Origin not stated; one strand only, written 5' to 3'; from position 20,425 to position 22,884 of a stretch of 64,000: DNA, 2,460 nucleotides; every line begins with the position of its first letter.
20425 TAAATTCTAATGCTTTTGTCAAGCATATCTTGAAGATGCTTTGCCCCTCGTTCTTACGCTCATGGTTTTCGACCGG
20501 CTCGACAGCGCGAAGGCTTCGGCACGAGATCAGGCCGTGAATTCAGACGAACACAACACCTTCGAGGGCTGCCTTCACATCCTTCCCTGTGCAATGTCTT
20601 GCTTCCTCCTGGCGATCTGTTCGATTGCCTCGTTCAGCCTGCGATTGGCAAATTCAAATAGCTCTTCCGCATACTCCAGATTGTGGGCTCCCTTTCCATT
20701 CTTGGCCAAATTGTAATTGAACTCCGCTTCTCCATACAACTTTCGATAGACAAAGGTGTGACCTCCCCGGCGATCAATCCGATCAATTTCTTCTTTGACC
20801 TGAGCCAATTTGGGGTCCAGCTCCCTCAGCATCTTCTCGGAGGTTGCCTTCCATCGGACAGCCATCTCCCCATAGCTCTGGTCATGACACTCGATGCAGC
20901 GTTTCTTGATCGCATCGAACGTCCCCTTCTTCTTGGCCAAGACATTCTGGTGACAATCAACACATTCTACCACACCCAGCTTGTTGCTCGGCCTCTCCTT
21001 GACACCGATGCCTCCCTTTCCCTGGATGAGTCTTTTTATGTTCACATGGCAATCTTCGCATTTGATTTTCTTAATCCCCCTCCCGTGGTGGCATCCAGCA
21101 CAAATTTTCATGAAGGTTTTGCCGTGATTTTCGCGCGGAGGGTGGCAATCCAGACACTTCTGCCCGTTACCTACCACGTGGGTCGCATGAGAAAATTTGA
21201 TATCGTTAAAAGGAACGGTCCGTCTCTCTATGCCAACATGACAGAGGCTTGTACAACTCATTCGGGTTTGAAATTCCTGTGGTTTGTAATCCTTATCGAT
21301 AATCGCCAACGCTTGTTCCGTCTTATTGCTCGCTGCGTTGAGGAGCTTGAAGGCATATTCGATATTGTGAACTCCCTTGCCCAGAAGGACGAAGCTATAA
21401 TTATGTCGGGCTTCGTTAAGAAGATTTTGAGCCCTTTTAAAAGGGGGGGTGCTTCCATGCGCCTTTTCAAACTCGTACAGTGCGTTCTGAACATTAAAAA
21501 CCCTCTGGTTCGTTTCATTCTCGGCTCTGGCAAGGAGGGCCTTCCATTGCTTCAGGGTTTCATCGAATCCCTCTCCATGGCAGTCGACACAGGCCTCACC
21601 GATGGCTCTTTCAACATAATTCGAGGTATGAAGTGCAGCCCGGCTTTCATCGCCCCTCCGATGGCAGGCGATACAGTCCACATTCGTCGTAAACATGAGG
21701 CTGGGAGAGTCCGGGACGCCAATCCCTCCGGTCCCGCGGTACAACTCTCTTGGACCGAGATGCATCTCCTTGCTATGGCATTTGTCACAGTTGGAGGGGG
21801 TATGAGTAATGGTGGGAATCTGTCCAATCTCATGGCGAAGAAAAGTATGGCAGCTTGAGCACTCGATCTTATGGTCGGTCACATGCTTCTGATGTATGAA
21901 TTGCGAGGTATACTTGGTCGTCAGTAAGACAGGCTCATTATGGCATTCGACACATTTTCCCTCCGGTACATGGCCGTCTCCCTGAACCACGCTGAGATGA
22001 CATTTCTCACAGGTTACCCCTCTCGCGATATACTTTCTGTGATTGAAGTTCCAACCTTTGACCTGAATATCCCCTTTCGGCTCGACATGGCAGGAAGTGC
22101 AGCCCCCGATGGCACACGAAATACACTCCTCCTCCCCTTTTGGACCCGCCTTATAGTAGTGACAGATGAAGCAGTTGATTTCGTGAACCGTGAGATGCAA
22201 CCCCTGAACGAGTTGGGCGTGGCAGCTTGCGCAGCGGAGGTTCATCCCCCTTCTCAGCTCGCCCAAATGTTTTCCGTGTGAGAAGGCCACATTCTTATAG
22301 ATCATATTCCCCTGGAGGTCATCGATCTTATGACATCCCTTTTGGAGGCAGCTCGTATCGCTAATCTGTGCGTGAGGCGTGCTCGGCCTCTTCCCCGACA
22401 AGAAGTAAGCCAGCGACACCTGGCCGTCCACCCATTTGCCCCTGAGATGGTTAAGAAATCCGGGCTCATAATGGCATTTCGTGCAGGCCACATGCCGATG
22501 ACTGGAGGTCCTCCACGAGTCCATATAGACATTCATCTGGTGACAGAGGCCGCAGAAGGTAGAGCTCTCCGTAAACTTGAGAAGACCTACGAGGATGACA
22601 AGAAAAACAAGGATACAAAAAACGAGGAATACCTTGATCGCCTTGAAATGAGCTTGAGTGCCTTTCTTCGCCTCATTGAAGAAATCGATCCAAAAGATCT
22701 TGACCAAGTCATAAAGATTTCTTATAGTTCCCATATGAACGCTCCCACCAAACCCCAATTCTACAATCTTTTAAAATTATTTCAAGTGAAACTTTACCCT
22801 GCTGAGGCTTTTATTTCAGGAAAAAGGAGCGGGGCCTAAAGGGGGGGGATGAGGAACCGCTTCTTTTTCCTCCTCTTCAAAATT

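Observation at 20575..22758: Single-polypeptide NapC/NirT-type membrane anchor fused to a 16-haem wire with an internally duplicated helical module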

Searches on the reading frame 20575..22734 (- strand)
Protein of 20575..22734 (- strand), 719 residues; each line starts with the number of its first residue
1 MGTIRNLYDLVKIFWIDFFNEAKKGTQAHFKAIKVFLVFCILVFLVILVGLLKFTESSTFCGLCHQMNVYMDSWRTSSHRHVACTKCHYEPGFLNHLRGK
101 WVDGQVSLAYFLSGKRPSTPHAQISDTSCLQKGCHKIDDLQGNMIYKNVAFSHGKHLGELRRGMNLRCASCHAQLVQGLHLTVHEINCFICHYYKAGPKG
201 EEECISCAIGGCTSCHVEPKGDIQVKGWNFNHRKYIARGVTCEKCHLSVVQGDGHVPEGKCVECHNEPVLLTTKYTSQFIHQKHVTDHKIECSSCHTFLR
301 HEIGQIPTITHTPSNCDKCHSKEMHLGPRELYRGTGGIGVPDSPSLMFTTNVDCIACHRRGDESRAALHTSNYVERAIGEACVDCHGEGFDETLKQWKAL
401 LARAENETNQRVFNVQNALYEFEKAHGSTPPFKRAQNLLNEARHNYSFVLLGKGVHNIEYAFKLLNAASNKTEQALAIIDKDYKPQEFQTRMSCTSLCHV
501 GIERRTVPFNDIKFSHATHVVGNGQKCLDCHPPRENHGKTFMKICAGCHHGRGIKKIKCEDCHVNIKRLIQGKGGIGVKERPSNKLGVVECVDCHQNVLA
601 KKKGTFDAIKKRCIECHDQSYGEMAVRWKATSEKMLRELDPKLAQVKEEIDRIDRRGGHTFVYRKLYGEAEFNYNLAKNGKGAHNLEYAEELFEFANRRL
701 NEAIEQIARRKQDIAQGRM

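Call 6: search_protein_families(library=pfam, proteins=[window:20575-22734:-], max_evalue=0.01)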
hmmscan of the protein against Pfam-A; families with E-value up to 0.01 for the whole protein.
window:20575-22734:- (719 aa): 5 families
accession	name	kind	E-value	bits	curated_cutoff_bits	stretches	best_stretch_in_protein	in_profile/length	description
PF14522.11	Cytochrome_C7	-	6.5e-19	68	24.8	4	556-618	13-67/67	Cytochrome c7 and related cytochrome c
PF14537.11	Cytochrom_c3_2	-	9.2e-12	45.7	25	2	237-321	4-79/79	Cytochrome c3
PF02085.21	Cytochrom_CIII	-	1.5e-11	45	22.9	2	228-320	21-101/101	Class III cytochrome C family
PF22113.1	Mtrc-MtrF_II-IV_dom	-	1.3e-08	35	30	1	241-390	8-167/176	Outer membrane cytochrome MtrC/MtrF-like, domains II/IV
PF03264.19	Cytochrom_NNT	-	5.1e-08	33.3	24.1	0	34-100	12-84/174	NapC/NirT cytochrome c family, N-terminal region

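Call 7: search_protein_families(library=ncbifam, proteins=[window:20575-22734:-], max_evalue=0.01)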
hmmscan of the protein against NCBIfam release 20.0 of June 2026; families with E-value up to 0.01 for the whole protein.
window:20575-22734:- (719 aa): 3 families
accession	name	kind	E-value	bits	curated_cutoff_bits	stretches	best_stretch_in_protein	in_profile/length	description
TIGR03153.1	cytochr_NrfH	equivalog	1.1e-17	64.4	134.2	1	35-136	5-107/138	cytochrome c nitrite reductase small subunit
NF041781.1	mnquin_red_QrcA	equivalog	2.8e-05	23.8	180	0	277-324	31-75/174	menaquinone reductase multiheme cytochrome c subunit QrcA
NF045722.1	c3_cytochr_TmcA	equivalog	2.9e-05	23.9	114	0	589-620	81-113/125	acidic tetraheme cytochrome c3 TmcA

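Call 8: search_solved_structures(query=window:20575-22734:-, max_evalue=1, show_alignments=3)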
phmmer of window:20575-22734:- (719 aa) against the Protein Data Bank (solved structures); distinct sequences matched with E-value up to 1: 29.
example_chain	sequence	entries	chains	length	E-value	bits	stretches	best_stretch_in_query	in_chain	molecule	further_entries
6i5b_A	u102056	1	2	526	6.1e-14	54.3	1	229-475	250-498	Uncharacterized protein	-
6lod_A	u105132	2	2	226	4.7e-05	24.9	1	214-297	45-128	MULTIHEME_CYTC domain-containing protein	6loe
6f0k_A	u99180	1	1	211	0.0002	22.8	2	229-272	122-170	Cytochrome c family protein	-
2j7a_C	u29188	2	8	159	0.00023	22.6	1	39-104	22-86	CYTOCHROME C QUINOL DEHYDROGENASE NRFH | NAPC/NIRT CYTOCHROME C FAMILY PROTEIN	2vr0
6btm_A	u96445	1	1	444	0.003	18.9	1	512-595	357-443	Alternative Complex III subunit A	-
3h34_A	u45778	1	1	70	0.093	14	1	512-564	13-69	Cytochrome c7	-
8k9e_A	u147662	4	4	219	0.32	12.2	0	145-273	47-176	Cytochrome c7-like domain-containing protein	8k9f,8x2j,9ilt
6fn1_A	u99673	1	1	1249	0.66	11.2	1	130-171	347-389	Human-mouse chimeric ABCB1 (ABCBHM)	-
5ko2_A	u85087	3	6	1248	0.67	11.1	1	130-171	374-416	Multidrug resistance protein 1A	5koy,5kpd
6fn4_A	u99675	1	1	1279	0.67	11.1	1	130-171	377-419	Apo form of Human-mouse chimeric ABCB1 (ABCB1HM) in complex with Antigen binding fragment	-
6q81_A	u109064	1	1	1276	0.69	11.1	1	130-171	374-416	P-glycoprotein (ABCB1)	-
5kpi_A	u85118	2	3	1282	0.69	11.1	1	130-171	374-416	Multidrug resistance protein 1A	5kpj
6ujw_A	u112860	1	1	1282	0.69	11.1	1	130-171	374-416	ATP-dependent translocase ABCB1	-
6ujr_A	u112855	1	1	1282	0.69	11.1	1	130-171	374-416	ATP-dependent translocase ABCB1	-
6ujt_A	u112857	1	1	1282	0.69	11.1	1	130-171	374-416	ATP-dependent translocase ABCB1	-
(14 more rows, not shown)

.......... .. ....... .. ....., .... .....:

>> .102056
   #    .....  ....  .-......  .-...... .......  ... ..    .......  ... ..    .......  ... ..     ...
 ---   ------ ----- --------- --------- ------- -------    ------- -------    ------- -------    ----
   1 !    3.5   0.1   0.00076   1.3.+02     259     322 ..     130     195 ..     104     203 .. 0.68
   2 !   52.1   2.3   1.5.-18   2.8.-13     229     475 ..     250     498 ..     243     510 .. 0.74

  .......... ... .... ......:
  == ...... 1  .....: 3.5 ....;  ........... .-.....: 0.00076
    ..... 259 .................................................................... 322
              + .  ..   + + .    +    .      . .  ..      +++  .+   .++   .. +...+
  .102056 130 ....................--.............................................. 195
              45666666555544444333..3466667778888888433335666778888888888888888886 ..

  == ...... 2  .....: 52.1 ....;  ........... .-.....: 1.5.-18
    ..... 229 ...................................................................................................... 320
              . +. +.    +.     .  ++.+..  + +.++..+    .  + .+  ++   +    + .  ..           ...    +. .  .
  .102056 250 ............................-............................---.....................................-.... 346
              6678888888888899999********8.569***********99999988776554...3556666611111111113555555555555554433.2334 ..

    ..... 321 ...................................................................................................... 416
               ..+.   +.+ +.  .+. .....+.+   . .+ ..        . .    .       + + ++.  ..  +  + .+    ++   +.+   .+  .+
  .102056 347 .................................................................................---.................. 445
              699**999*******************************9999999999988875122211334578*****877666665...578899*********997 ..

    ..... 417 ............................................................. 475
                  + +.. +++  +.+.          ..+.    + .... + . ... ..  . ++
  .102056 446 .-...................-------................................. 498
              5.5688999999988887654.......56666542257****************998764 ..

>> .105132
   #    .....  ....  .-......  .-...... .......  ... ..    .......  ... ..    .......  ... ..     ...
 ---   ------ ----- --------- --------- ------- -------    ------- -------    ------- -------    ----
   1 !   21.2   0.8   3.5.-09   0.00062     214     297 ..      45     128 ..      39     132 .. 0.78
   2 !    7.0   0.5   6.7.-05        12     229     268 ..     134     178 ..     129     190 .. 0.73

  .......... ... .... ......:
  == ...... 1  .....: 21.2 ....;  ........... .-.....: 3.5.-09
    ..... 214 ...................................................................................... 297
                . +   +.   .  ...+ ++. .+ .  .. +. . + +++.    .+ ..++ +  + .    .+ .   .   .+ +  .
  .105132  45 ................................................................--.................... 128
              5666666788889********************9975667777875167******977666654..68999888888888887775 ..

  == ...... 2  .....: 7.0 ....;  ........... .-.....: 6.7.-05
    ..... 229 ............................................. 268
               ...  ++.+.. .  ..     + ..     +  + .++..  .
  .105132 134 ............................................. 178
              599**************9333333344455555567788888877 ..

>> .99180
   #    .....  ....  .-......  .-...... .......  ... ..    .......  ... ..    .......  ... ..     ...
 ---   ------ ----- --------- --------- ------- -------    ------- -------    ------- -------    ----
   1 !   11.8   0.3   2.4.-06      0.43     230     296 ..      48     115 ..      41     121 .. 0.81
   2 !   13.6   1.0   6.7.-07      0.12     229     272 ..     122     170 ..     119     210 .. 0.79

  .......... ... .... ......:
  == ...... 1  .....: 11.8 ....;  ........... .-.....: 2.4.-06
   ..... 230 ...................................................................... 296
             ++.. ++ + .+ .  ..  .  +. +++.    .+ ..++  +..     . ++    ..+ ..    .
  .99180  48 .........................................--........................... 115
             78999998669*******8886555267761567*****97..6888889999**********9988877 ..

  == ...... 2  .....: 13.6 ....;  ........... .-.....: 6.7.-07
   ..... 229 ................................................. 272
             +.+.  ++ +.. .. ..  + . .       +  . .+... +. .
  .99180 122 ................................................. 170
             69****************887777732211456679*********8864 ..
